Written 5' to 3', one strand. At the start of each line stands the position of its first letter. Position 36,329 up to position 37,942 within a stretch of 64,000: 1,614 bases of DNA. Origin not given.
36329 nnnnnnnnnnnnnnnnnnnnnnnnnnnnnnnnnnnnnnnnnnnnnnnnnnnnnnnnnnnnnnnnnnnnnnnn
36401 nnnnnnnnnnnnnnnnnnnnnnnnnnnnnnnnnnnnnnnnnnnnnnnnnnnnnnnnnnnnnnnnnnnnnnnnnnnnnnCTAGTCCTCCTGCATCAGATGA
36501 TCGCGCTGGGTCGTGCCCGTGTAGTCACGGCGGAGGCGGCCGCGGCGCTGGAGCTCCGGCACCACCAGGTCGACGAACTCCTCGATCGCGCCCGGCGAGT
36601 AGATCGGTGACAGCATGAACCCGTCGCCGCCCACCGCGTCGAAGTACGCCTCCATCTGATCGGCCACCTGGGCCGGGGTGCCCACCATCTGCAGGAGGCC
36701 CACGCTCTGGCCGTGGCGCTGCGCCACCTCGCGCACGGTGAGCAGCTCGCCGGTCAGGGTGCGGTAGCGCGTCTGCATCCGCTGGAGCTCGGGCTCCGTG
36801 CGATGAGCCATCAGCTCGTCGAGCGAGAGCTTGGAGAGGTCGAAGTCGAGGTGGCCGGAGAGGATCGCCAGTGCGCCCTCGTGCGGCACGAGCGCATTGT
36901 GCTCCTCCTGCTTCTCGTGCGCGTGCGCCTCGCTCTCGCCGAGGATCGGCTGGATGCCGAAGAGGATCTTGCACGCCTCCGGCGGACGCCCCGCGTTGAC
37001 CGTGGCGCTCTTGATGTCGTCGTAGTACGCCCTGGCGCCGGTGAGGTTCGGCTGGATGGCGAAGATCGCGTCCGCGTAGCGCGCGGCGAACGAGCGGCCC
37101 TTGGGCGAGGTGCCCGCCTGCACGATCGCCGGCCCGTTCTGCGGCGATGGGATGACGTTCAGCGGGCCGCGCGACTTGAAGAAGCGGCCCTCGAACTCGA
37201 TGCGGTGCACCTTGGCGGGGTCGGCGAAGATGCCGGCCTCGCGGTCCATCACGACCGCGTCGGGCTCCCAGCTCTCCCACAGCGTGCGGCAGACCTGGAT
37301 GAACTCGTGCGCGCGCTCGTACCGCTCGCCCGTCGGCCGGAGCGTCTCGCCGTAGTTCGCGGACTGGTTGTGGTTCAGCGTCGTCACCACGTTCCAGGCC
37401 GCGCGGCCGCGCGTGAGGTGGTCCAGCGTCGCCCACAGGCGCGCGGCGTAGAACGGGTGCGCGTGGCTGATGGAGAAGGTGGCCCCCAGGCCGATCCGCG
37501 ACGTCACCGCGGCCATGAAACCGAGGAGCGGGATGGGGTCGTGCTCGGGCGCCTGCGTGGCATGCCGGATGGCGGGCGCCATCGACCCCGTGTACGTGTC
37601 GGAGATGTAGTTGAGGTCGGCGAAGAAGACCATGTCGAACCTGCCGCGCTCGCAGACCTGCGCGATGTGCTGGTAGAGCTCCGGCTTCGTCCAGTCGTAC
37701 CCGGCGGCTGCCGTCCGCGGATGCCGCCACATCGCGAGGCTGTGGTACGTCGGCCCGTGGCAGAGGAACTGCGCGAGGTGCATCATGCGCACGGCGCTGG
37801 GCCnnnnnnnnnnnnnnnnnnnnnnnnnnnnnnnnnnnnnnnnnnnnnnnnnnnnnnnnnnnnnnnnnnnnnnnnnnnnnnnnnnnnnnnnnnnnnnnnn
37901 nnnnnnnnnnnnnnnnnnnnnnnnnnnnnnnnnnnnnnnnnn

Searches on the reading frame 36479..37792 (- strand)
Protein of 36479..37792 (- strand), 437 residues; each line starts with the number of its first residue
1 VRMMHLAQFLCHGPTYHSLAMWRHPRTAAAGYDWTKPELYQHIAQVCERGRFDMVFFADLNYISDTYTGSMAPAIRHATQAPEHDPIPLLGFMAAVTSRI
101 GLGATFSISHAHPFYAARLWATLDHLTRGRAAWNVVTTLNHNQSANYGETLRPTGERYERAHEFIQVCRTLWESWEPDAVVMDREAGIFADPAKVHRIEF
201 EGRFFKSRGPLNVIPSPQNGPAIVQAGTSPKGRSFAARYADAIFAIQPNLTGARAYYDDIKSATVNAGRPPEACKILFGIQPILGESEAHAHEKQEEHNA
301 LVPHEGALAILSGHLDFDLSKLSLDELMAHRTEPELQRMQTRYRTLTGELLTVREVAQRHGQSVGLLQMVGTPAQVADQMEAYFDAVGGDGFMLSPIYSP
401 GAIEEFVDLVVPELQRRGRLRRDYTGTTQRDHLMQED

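Call 56: search_protein_families(library=pfam, max_evalue=0.00001, proteins=[window:36479-37792:-])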
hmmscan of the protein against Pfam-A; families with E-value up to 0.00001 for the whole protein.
window:36479-37792:- (437 aa): 1 family
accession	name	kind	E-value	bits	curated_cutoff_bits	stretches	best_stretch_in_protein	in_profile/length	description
PF00296.26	Bac_luciferase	-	5.3e-42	144.7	27.9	1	68-386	51-310/314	Luciferase-like monooxygenase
